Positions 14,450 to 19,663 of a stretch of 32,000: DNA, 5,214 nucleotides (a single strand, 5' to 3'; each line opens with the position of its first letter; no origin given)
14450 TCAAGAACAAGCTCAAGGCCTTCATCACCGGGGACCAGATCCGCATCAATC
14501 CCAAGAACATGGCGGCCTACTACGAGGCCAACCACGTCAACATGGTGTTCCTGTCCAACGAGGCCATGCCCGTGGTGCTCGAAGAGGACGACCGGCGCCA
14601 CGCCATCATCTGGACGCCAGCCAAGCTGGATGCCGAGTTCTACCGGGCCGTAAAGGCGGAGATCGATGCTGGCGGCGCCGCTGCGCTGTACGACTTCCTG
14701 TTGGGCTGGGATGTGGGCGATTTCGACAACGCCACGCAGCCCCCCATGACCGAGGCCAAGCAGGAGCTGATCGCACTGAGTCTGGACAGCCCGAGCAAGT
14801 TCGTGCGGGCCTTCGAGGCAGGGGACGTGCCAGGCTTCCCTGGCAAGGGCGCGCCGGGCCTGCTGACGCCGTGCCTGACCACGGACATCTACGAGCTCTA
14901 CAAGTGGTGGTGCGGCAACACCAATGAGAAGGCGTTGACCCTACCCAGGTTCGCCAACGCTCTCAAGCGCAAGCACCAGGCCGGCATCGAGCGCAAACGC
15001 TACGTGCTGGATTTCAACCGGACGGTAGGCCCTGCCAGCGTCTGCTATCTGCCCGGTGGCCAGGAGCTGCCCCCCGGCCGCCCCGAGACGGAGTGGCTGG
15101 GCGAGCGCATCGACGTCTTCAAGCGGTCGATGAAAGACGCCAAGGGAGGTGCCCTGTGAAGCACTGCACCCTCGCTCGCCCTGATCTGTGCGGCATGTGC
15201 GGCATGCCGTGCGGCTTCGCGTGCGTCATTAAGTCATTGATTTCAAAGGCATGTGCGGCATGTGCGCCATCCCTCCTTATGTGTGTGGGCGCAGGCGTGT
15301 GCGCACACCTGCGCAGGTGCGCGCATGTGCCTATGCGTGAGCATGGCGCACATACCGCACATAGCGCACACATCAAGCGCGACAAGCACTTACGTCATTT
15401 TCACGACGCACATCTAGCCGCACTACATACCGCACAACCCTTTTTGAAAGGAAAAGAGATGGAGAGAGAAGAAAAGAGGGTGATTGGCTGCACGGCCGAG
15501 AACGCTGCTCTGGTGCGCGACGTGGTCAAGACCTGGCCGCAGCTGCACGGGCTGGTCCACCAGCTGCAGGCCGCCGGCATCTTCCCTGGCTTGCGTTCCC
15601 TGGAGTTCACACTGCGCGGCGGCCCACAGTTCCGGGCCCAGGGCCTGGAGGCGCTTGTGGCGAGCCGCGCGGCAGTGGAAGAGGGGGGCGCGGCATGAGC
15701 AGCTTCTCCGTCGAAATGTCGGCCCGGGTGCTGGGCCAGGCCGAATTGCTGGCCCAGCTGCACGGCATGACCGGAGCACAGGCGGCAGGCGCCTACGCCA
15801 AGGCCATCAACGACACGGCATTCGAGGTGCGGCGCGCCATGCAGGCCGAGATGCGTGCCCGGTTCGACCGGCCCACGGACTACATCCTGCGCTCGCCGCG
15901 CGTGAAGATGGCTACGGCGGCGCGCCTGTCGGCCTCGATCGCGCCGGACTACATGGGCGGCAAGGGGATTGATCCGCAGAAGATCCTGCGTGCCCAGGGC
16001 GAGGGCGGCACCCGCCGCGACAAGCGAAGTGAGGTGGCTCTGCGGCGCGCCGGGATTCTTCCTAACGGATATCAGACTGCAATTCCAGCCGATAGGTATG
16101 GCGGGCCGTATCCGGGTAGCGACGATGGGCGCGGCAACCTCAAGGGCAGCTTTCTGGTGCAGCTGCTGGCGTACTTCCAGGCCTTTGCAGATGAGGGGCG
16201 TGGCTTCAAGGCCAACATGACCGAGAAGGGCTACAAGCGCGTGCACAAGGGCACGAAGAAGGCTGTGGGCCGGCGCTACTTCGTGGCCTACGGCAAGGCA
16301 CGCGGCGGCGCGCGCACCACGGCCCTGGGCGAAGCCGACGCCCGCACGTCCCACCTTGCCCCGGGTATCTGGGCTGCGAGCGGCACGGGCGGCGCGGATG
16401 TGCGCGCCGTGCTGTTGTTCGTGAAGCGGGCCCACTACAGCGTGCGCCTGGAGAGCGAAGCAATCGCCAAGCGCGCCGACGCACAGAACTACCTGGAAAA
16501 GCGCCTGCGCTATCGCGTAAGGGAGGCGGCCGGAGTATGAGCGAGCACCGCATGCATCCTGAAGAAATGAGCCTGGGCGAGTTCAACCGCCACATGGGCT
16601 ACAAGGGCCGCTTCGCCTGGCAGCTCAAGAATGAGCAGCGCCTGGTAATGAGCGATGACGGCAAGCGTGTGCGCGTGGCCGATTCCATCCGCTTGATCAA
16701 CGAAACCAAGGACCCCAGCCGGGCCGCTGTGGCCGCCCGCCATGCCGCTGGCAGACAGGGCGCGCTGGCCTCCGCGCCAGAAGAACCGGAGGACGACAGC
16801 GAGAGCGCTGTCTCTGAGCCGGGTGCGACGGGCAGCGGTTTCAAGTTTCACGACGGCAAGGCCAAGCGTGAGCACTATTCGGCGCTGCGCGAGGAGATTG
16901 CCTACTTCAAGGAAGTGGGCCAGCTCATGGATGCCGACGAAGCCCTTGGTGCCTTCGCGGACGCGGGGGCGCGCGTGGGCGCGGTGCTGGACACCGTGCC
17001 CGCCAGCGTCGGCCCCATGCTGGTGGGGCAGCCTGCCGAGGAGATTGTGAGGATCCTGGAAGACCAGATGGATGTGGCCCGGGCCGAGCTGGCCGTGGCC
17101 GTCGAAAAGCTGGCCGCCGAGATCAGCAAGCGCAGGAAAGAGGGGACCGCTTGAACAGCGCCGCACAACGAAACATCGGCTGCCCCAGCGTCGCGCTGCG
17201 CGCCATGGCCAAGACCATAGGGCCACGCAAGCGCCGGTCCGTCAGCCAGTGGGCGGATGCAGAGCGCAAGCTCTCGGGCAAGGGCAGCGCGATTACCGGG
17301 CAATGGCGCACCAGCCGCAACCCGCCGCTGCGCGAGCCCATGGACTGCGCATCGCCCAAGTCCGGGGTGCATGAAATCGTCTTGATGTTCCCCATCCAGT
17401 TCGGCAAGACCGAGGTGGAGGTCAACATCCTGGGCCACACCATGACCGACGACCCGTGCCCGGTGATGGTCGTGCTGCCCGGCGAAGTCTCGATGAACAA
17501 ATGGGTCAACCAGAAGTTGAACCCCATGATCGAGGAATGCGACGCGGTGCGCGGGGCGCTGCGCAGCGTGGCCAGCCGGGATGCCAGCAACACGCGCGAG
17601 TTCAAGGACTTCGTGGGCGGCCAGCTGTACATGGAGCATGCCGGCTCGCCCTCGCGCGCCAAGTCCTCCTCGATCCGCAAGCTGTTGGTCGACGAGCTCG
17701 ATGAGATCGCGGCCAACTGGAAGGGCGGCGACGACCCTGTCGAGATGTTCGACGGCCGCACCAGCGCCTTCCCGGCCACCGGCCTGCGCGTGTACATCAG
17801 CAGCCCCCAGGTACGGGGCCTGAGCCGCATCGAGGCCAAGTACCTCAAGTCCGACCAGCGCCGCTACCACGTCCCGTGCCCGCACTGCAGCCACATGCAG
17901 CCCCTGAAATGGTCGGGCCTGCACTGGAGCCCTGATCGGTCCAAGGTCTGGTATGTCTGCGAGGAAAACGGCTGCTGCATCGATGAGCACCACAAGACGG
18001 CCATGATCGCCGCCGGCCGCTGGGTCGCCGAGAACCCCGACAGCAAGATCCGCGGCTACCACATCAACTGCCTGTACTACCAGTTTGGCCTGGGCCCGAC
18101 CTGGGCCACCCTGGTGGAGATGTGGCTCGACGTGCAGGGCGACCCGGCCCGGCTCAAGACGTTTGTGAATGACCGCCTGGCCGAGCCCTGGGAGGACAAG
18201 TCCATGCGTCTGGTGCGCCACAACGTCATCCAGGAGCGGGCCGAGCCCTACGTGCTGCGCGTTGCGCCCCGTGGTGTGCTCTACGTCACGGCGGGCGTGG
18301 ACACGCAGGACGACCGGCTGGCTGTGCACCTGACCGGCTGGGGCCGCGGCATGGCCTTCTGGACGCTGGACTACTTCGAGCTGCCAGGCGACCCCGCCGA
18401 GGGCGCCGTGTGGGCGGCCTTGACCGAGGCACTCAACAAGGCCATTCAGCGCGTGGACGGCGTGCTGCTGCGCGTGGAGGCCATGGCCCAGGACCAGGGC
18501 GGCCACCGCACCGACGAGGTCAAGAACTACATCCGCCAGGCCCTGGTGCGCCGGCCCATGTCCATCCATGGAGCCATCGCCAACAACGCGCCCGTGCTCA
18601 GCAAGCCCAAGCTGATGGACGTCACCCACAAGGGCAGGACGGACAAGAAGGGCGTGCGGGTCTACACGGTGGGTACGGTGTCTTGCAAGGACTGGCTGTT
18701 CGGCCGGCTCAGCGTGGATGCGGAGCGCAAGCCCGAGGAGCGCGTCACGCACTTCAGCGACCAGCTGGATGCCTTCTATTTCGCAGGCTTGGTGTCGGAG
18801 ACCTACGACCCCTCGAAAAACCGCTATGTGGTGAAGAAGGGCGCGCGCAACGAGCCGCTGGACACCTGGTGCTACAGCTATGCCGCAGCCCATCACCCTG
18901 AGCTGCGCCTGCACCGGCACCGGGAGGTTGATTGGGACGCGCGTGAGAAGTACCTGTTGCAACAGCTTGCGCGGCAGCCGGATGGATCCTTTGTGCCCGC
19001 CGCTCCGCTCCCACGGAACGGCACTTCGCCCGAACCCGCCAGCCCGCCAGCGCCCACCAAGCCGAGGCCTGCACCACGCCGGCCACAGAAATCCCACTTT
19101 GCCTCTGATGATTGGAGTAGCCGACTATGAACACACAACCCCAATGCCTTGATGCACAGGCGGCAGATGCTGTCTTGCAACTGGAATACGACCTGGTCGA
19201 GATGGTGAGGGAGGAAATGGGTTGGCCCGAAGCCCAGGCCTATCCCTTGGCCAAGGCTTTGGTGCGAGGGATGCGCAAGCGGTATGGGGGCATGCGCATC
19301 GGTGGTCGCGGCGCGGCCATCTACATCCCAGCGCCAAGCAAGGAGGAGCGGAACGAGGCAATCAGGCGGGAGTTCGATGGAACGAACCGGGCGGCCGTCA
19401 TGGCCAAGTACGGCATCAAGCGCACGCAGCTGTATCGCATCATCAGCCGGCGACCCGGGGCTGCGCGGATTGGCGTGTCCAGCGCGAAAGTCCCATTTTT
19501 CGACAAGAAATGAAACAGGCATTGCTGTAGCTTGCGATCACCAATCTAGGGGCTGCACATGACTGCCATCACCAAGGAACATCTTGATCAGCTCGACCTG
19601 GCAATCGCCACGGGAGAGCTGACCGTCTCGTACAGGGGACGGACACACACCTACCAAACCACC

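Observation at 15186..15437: Dyad-symmetric array of about ten 8-bp iterons flanking an AT-rich patch directly after the primase-helicase gene (candidate ori; cos/pac alternative)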

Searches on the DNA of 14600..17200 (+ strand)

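Call 12: search_dna_similar(query=window:14600-17200:+, collection=phages, mode=distant, max_rows=30)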
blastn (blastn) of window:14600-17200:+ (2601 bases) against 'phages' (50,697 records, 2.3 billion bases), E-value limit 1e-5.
No match.

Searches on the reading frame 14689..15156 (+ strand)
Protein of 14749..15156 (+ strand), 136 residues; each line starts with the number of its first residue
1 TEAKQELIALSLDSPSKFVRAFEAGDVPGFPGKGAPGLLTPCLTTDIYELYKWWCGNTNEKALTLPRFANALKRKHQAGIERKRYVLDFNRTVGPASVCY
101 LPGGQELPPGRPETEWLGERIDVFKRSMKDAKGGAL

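Call 29: find_homologous_proteins(query=window:14749-15156:+, max_evalue=0.001)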
Query window:14749-15156:+ (136 aa): 4 proteins with E <= 0.001 among 13 candidates.
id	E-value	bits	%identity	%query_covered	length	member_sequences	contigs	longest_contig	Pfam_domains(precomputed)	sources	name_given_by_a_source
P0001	4.0e-47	178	65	87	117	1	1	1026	-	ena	-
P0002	1.5e-43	166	60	98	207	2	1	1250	-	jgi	-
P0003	3.9e-36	142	61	83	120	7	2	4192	-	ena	-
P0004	8.0e-21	92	51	68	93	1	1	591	-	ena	-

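Call 36: predict_structure(alignment_id=A1)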
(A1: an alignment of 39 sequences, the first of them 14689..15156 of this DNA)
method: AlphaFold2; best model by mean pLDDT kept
length: 156 residues; sequences in the alignment: 39
mean_pLDDT: 82.5   pTM: 0.72
mean pLDDT of the five models: 82.5, 81.4, 80.4, 78.8, 76.4
residues with pLDDT >= 90: 70; 70-90: 53; 50-70: 30; < 50: 3
segments of 3 or more residues with pLDDT < 50: none
pLDDT, mean of each block of 10 residues (from residue 1): 56 62 71 86 85 71 94 91 94 92 88 92 89 92 88 62
secondary structure, 60 per line:
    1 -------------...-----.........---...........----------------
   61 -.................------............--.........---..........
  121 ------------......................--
elements in order: H22-30 H34-44 H64-78 H85-96 E99-107 E111-120 H133-154

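Call 39: fold_search(model_id=the predicted structure, library=pdb)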
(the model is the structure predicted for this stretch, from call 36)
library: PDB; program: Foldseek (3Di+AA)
matches with E <= 10: 472; with E <= 0.001: 0
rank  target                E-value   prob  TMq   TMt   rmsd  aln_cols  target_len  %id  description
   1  2qby_B                2.3e-02  0.91  0.31  0.15  11.3       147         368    9  Crystal structure of a heterodimer of Cdc6/Orc1 initiators bound to origin DNA (from S. solfataricus) (released 2007-09-11)
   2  3gfi_A                1.5e-01  0.18  0.19  0.20  12.9       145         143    8  Crystal structure of ST1710 complexed with its promoter DNA (released 2009-08-25)
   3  9gm7_D                1.7e-01  0.69  0.35  0.20  10.7       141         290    9  MukBEF in a nucleotide-bound state with open neck gate (monomer) (released 2025-03-26)
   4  8ww6_E                1.8e-01  0.44  0.31  0.10  19.9       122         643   17  Structure of ATP-rs-Form AsfvPrimPol Hexamer (released 2025-04-30)
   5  9gm9_D                2.1e-01  0.77  0.36  0.20   9.0       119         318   10  MukBEF in a DNA capture state (released 2025-03-26)
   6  3cjn                  2.9e-01  0.44  0.28  0.30  10.7       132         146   15  Crystal structure of transcriptional regulator, MarR family, from Silicibacter pomeroyi (released 2008-03-25)
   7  6cdb_A                3.0e-01  0.44  0.26  0.36   9.6       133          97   10  Crystal Structure of V66L CzrA in the Zn(II)bound state (released 2018-07-11)
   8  7jps_A                3.2e-01  0.66  0.37  0.19   8.9       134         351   14  ORC-DNA: Human Origin Recognition Complex (ORC) with DNA bound in the core (released 2020-09-09)
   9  4g6q_A                3.2e-01  0.30  0.27  0.25  14.4       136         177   12  The crystal structure of a functionally unknown protein Kfla_6221 from Kribbella flavida DSM 17836 (released 2012-09-19)
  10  8wvz_E                3.4e-01  0.30  0.30  0.07  19.3       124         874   15  Structure of ADP-Form AsfvPrimPol Hexamer (released 2024-10-30)
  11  9u7b_A                3.6e-01  0.11  0.19  0.20  12.8       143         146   15  Crystal structure of Rv0042c (released 2026-03-25)
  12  1fnn_A                3.8e-01  0.47  0.31  0.14  10.9       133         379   17  CRYSTAL STRUCTURE OF CDC6P FROM PYROBACULUM AEROPHILUM (released 2000-10-04)
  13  4zzl_A                3.8e-01  0.14  0.22  0.23  13.0       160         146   11  MexR R21W derepressor mutant causing multidrug resistance in P. aeruginosa by mexAB-oprM efflux pump expression (released 2016-07-27)
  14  8iqh_D                4.1e-01  0.20  0.23  0.05  14.7        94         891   16  Structure of Full-Length AsfvPrimPol in Apo-Form (released 2023-07-26)
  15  7nvs_W                4.3e-01  0.23  0.19  0.17  14.8        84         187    8  RNA polymerase II core pre-initiation complex with closed promoter DNA in proximal position (released 2021-05-05)
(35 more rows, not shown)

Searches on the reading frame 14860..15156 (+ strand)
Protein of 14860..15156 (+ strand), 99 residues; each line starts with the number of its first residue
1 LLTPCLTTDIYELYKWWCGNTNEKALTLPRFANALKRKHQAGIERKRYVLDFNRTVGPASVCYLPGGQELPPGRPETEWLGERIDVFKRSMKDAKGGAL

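Call 64: predict_structure(alignment_id=A2)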
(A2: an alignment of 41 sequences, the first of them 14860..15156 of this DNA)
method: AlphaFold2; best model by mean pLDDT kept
length: 99 residues; sequences in the alignment: 41
mean_pLDDT: 91.3   pTM: 0.78
mean pLDDT of the five models: 91.3, 90.8, 90.7, 90.5, 87.0
residues with pLDDT >= 90: 81; 70-90: 14; 50-70: 3; < 50: 1
segments of 3 or more residues with pLDDT < 50: none
pLDDT, mean of each block of 10 residues (from residue 1): 91 94 95 95 94 86 94 94 93 76
secondary structure, 60 per line:
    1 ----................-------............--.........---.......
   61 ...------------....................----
elements in order: H7-20 H28-39 E42-50 E54-63 H76-95

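Call 66: fold_search(model_id=the predicted structure, library=pdb)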
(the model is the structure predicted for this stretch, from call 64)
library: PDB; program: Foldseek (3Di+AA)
matches with E <= 10: 506; with E <= 0.001: 0
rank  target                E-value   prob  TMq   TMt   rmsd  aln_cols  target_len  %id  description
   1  6abq_B                1.9e-01  0.33  0.30  0.29  11.8        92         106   22  Crystal structure of transcription factor from Listeria monocytogenes (released 2019-06-05)
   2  4fx4_B                2.7e-01  0.25  0.25  0.20  11.3        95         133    9  Crystal structure of M. tuberculosis transcriptional regulator MOSR (Rv1049) in compex with DNA (released 2012-09-26)
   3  7dvt                  2.8e-01  0.47  0.35  0.25  10.7        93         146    6  Crystal structure of heme sensor protein PefR in complex with heme and carbon monoxide (released 2021-09-29)
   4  3dlu_C                3.0e-01  0.30  0.26  0.29  11.2        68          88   18  Structures of SRP54 and SRP19, the two proteins assembling the ribonucleic core of the Signal Recognition Particle fro (released 2008-11-04)
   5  5gpy_A                3.4e-01  0.25  0.27  0.18  13.2        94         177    8  Crystal structure of the human TFIIE complex (released 2016-11-02)
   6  8ww6_E                3.4e-01  0.18  0.29  0.06  19.9        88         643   15  Structure of ATP-rs-Form AsfvPrimPol Hexamer (released 2025-04-30)
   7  5fb2_A                3.7e-01  0.21  0.27  0.20  12.1        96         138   14  S. aureus MepR F27L Mutant bound to oligodeoxyribonucleotide (released 2016-12-14)
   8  1s3j_A                3.7e-01  0.16  0.22  0.15  12.0        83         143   12  X-ray crystal structure of YusO protein from Bacillus subtilis (released 2004-04-13)
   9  1dp7_P                4.2e-01  0.89  0.44  0.55   3.4        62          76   11  COCRYSTAL STRUCTURE OF RFX-DBD IN COMPLEX WITH ITS COGNATE X-BOX BINDING SITE (released 2000-03-06)
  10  2qby_B                4.2e-01  0.69  0.46  0.14   9.2        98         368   10  Crystal structure of a heterodimer of Cdc6/Orc1 initiators bound to origin DNA (from S. solfataricus) (released 2007-09-11)
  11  4zzl_A                4.4e-01  0.25  0.30  0.22  11.0        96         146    9  MexR R21W derepressor mutant causing multidrug resistance in P. aeruginosa by mexAB-oprM efflux pump expression (released 2016-07-27)
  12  1ub9                  4.4e-01  0.18  0.22  0.22  11.7        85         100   15  Structure of the transcriptional regulator homologue protein from Pyrococcus horikoshii OT3 (released 2004-05-04)
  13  3cjn                  4.7e-01  0.11  0.21  0.16  11.1       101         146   16  Crystal structure of transcriptional regulator, MarR family, from Silicibacter pomeroyi (released 2008-03-25)
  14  4l9t_A                5.0e-01  0.18  0.27  0.20  12.3        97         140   16  Crystal structure of MepR F27L mutant from multidrug resistant S. aureus clinical isolate (released 2013-09-11)
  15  6cdb_A                5.3e-01  0.35  0.32  0.32   7.8        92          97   11  Crystal Structure of V66L CzrA in the Zn(II)bound state (released 2018-07-11)
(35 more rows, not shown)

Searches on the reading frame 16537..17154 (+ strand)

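Call 10: search_protein_families(library=phrogs, proteins=[window:16537-17154:+], max_evalue=0.01)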
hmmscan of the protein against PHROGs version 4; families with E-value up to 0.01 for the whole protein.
window:16537-17154:+ (205 aa): 2 families
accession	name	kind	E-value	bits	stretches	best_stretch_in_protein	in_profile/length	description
phrog_57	-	head and packaging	1.3e-17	65.3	1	2-202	4-186/199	terminase small subunit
phrog_141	-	head and packaging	1.4e-07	32.1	1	92-202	75-174/183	terminase small subunit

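Call 11: search_protein_families(library=pfam, proteins=[window:16537-17154:+], max_evalue=0.01)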
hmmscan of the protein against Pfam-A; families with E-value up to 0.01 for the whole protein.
window:16537-17154:+ (205 aa): 0 families

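Call 72: search_protein_families(library=ncbifam, proteins=[window:16537-17154:+], max_evalue=0.01)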
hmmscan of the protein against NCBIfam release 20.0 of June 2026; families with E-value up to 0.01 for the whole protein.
window:16537-17154:+ (205 aa): 0 families

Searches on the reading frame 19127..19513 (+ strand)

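Call 10: search_protein_families(library=phrogs, proteins=[window:19127-19513:+], max_evalue=0.01)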
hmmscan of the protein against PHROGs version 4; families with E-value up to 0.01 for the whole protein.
window:19127-19513:+ (128 aa): 2 families
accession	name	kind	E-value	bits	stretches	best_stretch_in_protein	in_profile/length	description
phrog_532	-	transcription regulation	5.4e-09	37.3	1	21-108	33-116/132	late transcriptional activator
phrog_836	-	transcription regulation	0.004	18.3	1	61-111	68-122/133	late transcriptional activator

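Call 11: search_protein_families(library=pfam, proteins=[window:19127-19513:+], max_evalue=0.01)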
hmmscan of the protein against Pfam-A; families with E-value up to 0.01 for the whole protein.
window:19127-19513:+ (128 aa): 3 families
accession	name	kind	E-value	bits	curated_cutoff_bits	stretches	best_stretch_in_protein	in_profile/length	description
PF08765.17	Mor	-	1.1e-08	35.5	24.9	1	21-108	11-94/107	Mor transcription activator family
PF13518.12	HTH_28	-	0.00092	19.7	25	1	78-108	5-35/52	Helix-turn-helix domain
PF04218.19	CENP-B_N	-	0.0058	16.7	21.2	1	76-106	13-43/53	CENP-B N-terminal DNA-binding domain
